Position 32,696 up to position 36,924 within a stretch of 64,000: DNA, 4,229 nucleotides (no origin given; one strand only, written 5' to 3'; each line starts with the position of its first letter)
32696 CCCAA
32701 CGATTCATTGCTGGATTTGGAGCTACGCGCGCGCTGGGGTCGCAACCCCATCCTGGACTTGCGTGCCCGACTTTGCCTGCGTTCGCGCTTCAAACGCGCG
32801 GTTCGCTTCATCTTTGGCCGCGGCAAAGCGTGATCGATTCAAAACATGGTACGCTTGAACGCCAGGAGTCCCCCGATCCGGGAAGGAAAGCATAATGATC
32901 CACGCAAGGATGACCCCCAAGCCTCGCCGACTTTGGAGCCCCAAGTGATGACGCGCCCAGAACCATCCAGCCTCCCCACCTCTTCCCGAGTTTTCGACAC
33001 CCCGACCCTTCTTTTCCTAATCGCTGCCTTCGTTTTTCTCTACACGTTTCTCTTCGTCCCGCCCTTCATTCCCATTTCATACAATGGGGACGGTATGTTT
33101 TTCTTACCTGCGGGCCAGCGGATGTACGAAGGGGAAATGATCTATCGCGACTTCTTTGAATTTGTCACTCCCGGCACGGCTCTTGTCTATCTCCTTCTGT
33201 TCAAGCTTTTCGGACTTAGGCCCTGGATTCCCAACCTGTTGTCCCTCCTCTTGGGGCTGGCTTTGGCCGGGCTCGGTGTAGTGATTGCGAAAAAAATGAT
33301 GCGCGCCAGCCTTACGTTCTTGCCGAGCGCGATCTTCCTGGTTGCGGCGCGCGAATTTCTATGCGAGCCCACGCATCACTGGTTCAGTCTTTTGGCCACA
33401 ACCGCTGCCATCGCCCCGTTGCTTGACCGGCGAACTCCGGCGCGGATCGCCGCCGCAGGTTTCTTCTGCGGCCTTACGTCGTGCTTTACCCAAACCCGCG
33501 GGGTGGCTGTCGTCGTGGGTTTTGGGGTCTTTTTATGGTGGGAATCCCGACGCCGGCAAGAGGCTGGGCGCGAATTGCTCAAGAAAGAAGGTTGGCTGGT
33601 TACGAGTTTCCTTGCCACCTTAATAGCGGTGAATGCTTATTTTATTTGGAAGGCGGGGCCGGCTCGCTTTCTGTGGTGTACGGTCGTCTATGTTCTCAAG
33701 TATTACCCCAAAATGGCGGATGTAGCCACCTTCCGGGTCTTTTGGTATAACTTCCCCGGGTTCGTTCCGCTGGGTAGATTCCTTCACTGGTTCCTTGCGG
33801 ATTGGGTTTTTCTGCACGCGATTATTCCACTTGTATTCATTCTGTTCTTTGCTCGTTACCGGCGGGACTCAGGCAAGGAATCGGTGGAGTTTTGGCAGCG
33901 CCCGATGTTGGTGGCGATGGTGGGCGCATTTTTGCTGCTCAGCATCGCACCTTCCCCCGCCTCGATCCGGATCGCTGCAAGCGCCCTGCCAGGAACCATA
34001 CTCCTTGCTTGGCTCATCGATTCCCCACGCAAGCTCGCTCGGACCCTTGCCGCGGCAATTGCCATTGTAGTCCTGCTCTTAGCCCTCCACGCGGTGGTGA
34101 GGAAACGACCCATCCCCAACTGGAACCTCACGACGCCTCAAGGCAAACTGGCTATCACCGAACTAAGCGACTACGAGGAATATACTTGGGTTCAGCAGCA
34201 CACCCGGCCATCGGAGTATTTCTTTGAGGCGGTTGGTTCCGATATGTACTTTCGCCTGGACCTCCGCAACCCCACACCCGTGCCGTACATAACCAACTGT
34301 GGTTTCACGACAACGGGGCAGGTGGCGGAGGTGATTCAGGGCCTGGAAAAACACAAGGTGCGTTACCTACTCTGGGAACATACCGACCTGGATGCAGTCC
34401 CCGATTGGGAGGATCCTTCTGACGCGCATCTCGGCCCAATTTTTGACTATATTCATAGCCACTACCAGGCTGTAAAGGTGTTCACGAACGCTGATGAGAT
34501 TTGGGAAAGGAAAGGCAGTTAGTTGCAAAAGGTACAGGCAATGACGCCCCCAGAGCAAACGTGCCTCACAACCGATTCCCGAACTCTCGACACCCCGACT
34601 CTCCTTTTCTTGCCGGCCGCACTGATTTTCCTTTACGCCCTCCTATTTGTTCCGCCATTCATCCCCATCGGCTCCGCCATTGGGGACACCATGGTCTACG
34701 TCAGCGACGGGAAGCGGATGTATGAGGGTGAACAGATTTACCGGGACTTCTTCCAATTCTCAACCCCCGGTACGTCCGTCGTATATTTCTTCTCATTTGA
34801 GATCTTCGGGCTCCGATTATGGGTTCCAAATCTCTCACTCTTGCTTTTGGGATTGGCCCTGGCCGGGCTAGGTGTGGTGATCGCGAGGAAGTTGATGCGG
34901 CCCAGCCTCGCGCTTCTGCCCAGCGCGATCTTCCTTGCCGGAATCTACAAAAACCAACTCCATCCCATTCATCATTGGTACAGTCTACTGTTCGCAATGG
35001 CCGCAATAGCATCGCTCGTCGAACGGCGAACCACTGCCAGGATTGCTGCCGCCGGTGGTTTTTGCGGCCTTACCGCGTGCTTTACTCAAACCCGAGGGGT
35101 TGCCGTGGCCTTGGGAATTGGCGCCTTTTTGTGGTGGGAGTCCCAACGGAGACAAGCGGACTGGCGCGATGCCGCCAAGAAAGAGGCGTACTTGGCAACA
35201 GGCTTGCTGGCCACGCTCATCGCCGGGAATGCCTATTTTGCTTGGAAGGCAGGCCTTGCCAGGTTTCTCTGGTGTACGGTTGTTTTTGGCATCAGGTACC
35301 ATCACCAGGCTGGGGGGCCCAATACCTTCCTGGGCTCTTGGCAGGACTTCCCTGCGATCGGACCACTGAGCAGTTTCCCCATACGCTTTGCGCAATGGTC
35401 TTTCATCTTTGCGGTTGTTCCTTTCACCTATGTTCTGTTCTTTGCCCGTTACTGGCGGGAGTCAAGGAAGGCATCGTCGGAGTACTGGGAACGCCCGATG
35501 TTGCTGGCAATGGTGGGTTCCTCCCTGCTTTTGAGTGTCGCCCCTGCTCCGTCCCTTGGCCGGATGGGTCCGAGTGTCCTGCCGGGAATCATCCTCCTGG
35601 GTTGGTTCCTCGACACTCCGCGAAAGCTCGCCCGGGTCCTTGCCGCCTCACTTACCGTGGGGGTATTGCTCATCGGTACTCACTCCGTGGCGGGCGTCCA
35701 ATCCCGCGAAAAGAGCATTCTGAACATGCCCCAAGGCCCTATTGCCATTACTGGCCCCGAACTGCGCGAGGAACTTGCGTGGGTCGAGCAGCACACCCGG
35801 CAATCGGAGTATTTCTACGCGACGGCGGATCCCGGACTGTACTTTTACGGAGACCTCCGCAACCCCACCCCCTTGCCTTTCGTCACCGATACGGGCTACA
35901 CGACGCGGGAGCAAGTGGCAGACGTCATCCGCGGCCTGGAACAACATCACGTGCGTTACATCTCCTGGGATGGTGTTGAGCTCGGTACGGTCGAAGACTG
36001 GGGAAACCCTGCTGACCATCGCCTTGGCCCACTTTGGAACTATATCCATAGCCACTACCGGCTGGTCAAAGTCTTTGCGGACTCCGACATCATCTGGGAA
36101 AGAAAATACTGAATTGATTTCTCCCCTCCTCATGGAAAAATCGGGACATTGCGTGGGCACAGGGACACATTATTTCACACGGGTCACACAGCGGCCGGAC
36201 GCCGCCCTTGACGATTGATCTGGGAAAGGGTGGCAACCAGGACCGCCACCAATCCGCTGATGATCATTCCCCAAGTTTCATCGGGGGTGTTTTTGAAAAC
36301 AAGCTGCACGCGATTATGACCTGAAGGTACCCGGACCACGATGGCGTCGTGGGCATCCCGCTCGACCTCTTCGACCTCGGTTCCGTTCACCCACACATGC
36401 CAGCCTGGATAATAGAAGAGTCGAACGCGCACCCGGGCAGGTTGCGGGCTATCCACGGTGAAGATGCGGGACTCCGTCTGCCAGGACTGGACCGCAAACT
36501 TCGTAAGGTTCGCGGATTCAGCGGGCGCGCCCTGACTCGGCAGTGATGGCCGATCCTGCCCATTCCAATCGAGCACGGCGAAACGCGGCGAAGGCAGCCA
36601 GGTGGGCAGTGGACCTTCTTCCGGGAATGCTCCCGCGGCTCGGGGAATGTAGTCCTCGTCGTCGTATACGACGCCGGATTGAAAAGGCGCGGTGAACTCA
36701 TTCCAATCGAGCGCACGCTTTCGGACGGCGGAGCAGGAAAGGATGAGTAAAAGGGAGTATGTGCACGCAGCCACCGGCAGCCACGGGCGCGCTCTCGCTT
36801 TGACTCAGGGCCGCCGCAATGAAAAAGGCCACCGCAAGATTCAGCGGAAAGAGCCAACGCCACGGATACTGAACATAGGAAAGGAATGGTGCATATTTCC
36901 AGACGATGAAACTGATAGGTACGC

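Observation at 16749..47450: About eleven GT-C-like membrane glycosyltransferase candidates packed into one 31-kb envelope-glycan island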

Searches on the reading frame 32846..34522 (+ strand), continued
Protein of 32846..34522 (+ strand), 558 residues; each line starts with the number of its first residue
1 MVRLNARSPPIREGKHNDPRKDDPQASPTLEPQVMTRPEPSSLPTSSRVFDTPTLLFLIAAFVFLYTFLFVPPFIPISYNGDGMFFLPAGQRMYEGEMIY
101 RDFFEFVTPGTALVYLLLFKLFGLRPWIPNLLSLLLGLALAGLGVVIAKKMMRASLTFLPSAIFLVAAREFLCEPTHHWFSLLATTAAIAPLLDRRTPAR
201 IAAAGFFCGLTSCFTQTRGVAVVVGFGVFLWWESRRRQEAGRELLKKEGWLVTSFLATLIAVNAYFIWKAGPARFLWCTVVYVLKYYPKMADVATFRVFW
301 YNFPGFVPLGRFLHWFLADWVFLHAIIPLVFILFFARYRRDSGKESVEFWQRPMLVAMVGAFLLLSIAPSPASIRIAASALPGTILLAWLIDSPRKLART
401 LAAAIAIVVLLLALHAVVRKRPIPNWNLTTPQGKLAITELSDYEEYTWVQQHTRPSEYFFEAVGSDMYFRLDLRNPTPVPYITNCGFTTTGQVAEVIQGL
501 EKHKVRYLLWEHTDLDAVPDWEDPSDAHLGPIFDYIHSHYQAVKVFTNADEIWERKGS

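Call 58: search_protein_families(library=pfam, proteins=[L038:3632-5371:+, L037:8975-9694:+, L058:5075-6667:-, L065:1739-3115:+, L064:8964-9752:-, L077:13133-15511:+, L011:11632-12639:-, L027:2894-4966:+, L036:6589-8013:-, L027:8183-9448:+], max_evalue=0.001)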
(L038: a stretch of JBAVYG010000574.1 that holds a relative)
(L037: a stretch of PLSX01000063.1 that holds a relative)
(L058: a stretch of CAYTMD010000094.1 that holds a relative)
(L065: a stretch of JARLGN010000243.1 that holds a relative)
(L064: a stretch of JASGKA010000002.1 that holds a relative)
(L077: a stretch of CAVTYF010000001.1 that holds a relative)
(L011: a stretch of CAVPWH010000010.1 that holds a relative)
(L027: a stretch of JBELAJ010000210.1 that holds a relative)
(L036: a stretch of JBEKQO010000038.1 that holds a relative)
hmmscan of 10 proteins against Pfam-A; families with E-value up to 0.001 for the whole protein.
L038:3632-5371:+ (579 aa): 5 families
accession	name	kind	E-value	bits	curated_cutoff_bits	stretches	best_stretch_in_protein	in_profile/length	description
PF14791.11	DNA_pol_B_thumb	-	3.7e-26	91.2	25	1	258-318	1-63/63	DNA polymerase beta thumb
PF14716.13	HHH_8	-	1.3e-15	58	30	1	1-80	1-72/73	Helix-hairpin-helix domain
PF14520.12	HHH_5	-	4.3e-14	53.2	27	2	96-151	2-55/57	Helix-hairpin-helix domain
PF02811.25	PHP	-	5.2e-13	50.1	26.4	1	343-504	1-162/164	PHP domain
PF14792.12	DNA_pol_B_palm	-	1.4e-05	25.8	25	1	170-212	11-53/113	DNA polymerase beta palm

L037:8975-9694:+ (239 aa): 2 families
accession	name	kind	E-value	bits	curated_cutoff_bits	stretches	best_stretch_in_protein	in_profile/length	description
PF00535.33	Glycos_transf_2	-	3.6e-22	79.5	23.3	1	10-165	2-164/168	Glycosyl transferase family 2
PF10111.15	Glyco_tranf_2_2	-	0.00014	21.9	27.3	1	11-110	3-104/276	Glycosyltransferase like family 2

L058:5075-6667:- (530 aa): 3 families
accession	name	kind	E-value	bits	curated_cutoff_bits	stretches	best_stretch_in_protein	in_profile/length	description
PF02518.31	HATPase_c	-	3.8e-27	95.4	26.4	1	402-512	1-109/111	Histidine kinase-, DNA gyrase B-, and HSP90-like ATPase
PF00512.31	HisKA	-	7.1e-10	39.2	26.9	1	296-356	3-62/66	His Kinase A (phospho-acceptor) domain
PF00672.30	HAMP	-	7.8e-09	36.2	25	1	197-248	1-52/53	HAMP domain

L065:1739-3115:+ (458 aa): 1 family
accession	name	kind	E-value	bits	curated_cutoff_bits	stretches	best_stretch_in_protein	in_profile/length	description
PF09594.16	GT87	-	1.5e-28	100.6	25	1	110-357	1-237/237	Glycosyltransferase family 87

L064:8964-9752:- (262 aa): 5 families
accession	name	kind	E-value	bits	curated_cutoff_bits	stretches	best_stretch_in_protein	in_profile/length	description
PF13561.12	adh_short_C2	-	6.4e-63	212.9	27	1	24-257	1-234/236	Enoyl-(Acyl carrier protein) reductase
PF00106.31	adh_short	-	2.7e-56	190.6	26.6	1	18-211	1-194/195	short chain dehydrogenase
PF08659.16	KR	-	4.9e-17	62.9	22.6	1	19-179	2-161/180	KR domain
PF23441.1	SDR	-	3e-05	24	27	1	96-259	91-256/258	SDR-like rossmann domain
PF08643.16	DUF1776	-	0.00049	20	25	1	109-202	106-202/294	Fungal family of unknown function (DUF1776)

L077:13133-15511:+ (792 aa): 3 families
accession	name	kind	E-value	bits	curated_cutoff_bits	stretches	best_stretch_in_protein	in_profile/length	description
PF00501.34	AMP-binding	-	2.2e-71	241.2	29.9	1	162-611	3-384/384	AMP-binding enzyme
PF13193.12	AMP-binding_C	-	1.3e-21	77.8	24.5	1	664-757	1-76/76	AMP-binding enzyme C-terminal domain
PF16177.11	ACAS_N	-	0.00015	22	27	1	41-85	4-45/55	Acetyl-coenzyme A synthetase N-terminus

L011:11632-12639:- (335 aa): 1 family
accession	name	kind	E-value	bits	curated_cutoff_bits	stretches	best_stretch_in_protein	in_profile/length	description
PF00535.33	Glycos_transf_2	-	1.4e-10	41.8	23.3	1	17-154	2-130/168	Glycosyl transferase family 2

L027:2894-4966:+ (690 aa): 8 families
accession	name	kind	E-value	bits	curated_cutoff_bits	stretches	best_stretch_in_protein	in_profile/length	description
PF13191.12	AAA_16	-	6e-08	33.8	32.6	0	487-607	12-104/167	AAA ATPase domain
PF07475.17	Hpr_kinase_C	-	6.2e-06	26.3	33.3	1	137-184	8-55/171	HPr Serine kinase C-terminal domain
PF20720.3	nSTAND3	-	3.1e-05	24.2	27.2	0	148-169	18-39/155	Novel STAND NTPase 3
PF00004.35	AAA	-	0.00027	21.8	21.2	0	502-552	1-46/131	ATPase family associated with various cellular activities (AAA)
PF13671.12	AAA_33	-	0.00027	21.7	27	0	151-179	3-32/143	AAA domain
PF13555.12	AAA_29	-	0.00034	20.7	27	0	148-164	22-39/61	P-loop containing region of AAA domain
PF13401.12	AAA_22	-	0.00038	21.2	27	0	500-552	6-55/130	AAA domain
PF13238.12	AAA_18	-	0.00042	21.2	29.4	0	151-172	2-24/128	AAA domain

L036:6589-8013:- (474 aa): 12 families
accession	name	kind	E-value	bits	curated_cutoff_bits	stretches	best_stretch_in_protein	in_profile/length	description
PF00158.32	Sigma54_activat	-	4.7e-67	225.3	20.2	1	164-330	1-167/168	Sigma-54 interaction domain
PF00072.30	Response_reg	-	3.8e-27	95.1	30.2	1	25-134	1-109/111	Response regulator receiver domain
PF25601.1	AAA_lid_14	-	7.2e-24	83.9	27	1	337-417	2-81/87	AAA+ ATPase lid domain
PF14532.12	Sigma54_activ_2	-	2.1e-18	67.3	25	1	165-335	1-138/138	Sigma-54 interaction domain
PF02954.25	HTH_8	-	2.2e-13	50.1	22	1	429-470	1-42/42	Bacterial regulatory protein, Fis family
PF07728.20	AAA_5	-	1.1e-08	35.7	22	1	188-308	2-125/139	AAA domain (dynein-related subfamily)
PF00004.35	AAA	-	3e-05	24.9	21.2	1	188-306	1-110/131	ATPase family associated with various cellular activities (AAA)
PF20030.5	bpMoxR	-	0.00011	21.8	27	1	177-306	25-146/205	MoxR domain in the MoxR-vWA-beta-propeller ternary systems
PF01078.27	Mg_chelatase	-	0.00012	22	20.3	0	243-309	93-161/207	Magnesium chelatase, subunit ChlI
PF00493.29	MCM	-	0.00026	20.6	23.3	1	184-321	56-188/224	MCM P-loop domain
PF07724.20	AAA_2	-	0.00039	20.9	27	1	186-316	4-135/166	AAA domain (Cdc48 subfamily)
PF23198.2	PDE8A_N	-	0.00045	20.6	29.6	1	19-102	6-90/147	PDE8A-like, N-terminal domain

L027:8183-9448:+ (421 aa): 1 family
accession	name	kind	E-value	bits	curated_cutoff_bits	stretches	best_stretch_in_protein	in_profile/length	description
PF14907.12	NTP_transf_5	-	1.4e-42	146.5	31.2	1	32-298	3-249/249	Uncharacterised nucleotidyltransferase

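Call 75: search_solved_structures(query=A8, max_evalue=1)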
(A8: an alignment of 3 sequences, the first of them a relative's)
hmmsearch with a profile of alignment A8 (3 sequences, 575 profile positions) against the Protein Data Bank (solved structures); distinct sequences matched with E-value up to 1: 0.

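Call 83: find_encoding_contigs(protein=P0196, flank=10000, max_places=2)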
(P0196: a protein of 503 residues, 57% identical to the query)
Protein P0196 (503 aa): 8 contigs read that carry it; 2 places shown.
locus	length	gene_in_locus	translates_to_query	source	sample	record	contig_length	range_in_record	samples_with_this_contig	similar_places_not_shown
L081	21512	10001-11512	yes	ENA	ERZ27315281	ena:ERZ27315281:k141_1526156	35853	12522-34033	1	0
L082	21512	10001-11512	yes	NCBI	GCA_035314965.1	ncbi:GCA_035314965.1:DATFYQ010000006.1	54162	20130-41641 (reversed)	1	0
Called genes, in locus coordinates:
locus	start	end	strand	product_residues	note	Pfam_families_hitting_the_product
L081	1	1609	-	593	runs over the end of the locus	-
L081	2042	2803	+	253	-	PF13489:Methyltransf_23, PF08241:Methyltransf_11, PF08242:Methyltransf_12, PF13649:Methyltransf_25 (faint), PF13847:Methyltransf_31 (weak)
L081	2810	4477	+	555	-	PF01943:Polysacc_synt, PF13440:Polysacc_synt_3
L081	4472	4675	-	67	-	-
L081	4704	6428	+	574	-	PF00535:Glycos_transf_2, PF10111:Glyco_tranf_2_2, PF13641:Glyco_tranf_2_3, PF01522:Polysacc_deac_1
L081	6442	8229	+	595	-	PF00535:Glycos_transf_2, PF10111:Glyco_tranf_2_2 (faint), PF13641:Glyco_tranf_2_3, PF13632:Glyco_trans_2_3 (weak), PF01522:Polysacc_deac_1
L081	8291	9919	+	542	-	-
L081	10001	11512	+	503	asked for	-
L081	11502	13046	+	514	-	-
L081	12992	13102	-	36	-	-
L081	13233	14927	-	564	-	PF10131:PTPS_related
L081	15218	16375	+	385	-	-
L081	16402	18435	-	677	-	PF00884:Sulfatase, PF01663:Phosphodiest, PF16347:SGSH_C (faint)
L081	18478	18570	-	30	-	-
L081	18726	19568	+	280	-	PF05721:PhyH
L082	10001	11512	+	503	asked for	-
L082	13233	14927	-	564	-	PF10131:PTPS_related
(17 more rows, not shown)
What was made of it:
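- The same order is seen in the related MAG (call 83).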

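Call 85: search_solved_structures(query=L037:8975-9694:+, max_evalue=0.001)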
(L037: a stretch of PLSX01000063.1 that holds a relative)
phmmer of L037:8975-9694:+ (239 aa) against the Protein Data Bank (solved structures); distinct sequences matched with E-value up to 0.001: 12.
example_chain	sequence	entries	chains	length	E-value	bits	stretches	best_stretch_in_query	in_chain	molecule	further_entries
9bhc_C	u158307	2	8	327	7.7e-12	48.1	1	8-221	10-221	Undecaprenyl-phosphate 4-deoxy-4-formamido-L-arabinose transferase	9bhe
8vxh_A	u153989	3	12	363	1e-11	47.7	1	8-221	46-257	Undecaprenyl-phosphate 4-deoxy-4-formamido-L-arabinose transferase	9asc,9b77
9hwj_A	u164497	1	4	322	4e-11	45.8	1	8-222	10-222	Undecaprenyl-phosphate 4-deoxy-4-formamido-L-arabinose transferase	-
5mlz_A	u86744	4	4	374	5.3e-11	45.4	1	8-209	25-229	Dolichol monophosphate mannose synthase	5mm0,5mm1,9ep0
2z87_A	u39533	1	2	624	3.4e-10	42.7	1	3-103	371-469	Chondroitin synthase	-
2z86_A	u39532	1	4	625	3.4e-10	42.7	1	3-103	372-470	Chondroitin synthase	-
6p61_A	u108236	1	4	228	3.3e-07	32.9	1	3-101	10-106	Glycosyltransferase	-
5eke_A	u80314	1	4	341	3.5e-07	32.8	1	8-194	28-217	Uncharacterized glycosyltransferase sll0501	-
5ekp_C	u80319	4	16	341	3.6e-07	32.8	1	8-194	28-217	Uncharacterized glycosyltransferase sll0501 | Glycosyltransferase sll0501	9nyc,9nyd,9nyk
9nye_A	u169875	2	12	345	3.7e-07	32.8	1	8-194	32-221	Glycosyltransferase sll0501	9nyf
6yv7_B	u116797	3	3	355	4.2e-05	26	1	5-110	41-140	Glycosyl transferase, family 2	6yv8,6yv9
6yv7_A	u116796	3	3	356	4.3e-05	26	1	5-110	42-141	Glycosyl transferase, family 2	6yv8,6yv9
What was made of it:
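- Closest known: Multi-component. Same: Relatives pair g17-like GT-C genes with an ArnC/DPMS-like GT2 (calls 58, 85).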

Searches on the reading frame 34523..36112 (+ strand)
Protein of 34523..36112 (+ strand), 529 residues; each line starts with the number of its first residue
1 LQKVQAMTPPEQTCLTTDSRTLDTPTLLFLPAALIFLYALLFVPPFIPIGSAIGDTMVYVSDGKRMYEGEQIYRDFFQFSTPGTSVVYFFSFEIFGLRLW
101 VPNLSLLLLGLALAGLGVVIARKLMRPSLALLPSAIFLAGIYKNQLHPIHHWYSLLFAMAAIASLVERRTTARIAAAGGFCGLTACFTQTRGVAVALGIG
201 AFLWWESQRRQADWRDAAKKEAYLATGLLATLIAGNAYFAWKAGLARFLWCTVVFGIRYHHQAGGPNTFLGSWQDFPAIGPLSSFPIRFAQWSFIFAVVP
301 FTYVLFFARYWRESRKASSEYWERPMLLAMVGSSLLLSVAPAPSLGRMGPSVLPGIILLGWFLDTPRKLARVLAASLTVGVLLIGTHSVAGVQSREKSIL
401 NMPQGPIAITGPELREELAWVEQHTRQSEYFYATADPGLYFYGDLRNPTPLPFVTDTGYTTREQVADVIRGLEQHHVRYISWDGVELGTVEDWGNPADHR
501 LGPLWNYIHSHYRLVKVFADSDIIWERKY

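Call 3: search_protein_families(library=pfam, proteins=[window:34523-36112:+], max_evalue=0.01)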
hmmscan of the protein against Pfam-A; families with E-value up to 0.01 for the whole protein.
window:34523-36112:+ (529 aa): 0 families

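Call 8: search_protein_families(library=ncbifam, proteins=[window:34523-36112:+], max_evalue=1)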
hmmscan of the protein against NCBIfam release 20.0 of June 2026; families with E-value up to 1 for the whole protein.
window:34523-36112:+ (529 aa): 0 families

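Call 9: search_protein_families(library=pfam, proteins=[window:34523-36112:+], max_evalue=10)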
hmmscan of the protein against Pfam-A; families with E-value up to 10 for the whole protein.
window:34523-36112:+ (529 aa): 1 family
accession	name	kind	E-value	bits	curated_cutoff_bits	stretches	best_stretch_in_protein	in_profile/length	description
PF14358.11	DUF4405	-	0.098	13.6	26.7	1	103-162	3-59/66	Domain of unknown function (DUF4405)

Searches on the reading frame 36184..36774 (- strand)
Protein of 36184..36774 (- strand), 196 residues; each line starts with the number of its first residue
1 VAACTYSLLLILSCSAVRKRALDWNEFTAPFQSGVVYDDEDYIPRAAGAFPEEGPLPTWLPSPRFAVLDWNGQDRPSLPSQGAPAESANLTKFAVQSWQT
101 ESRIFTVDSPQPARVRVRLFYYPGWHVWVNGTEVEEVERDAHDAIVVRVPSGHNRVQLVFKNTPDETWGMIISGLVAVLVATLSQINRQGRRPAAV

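Call 4: search_protein_families(library=pfam, proteins=[window:36184-36774:-], max_evalue=0.01)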
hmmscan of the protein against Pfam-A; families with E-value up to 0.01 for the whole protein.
window:36184-36774:- (196 aa): 1 family
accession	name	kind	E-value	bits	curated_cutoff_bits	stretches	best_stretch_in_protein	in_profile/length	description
PF09586.16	YfhO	-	0.0022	16.9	28.5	1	120-160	784-823/835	Bacterial membrane protein YfhO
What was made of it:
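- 36184..37873 (-): g13, PTPS_related/YfhO-like GT-C gene, interrupted in this window by a 1-base insertion near 36791. Weak YfhO C-terminal hit (call 4).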
